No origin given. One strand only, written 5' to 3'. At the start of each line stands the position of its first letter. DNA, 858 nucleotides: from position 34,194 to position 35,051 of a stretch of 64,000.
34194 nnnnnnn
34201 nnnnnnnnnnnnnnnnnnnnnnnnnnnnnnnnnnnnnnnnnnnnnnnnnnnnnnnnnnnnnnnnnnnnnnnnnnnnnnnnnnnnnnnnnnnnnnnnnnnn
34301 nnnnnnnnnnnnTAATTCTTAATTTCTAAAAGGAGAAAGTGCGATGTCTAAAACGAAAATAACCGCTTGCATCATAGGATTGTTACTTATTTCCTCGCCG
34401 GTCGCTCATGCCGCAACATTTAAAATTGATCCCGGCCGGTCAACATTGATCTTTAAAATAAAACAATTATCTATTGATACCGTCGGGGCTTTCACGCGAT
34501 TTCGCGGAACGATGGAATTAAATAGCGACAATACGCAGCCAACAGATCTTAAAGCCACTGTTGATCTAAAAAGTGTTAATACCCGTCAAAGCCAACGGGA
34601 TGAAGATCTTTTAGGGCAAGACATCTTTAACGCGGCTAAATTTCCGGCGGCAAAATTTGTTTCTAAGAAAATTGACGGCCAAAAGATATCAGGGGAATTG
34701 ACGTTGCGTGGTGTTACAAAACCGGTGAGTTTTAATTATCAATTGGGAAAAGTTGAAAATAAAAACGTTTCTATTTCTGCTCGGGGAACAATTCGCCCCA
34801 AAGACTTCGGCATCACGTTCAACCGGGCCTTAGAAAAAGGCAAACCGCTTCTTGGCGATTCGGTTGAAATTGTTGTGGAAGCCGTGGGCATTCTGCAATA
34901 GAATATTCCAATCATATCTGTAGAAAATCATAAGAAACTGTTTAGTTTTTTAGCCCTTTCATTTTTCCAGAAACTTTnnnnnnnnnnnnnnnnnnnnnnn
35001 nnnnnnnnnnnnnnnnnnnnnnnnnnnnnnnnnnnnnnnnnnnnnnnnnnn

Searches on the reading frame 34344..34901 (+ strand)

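Call 89: search_protein_families(library=pfam, proteins=[window:34344-34901:+], max_evalue=0.00001)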
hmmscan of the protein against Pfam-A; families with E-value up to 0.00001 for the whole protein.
window:34344-34901:+ (185 aa): 1 family
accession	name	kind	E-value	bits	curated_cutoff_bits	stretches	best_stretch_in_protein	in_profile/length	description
PF04264.18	YceI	-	9.9e-36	123.8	23.7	1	26-180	1-148/150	YceI-like domain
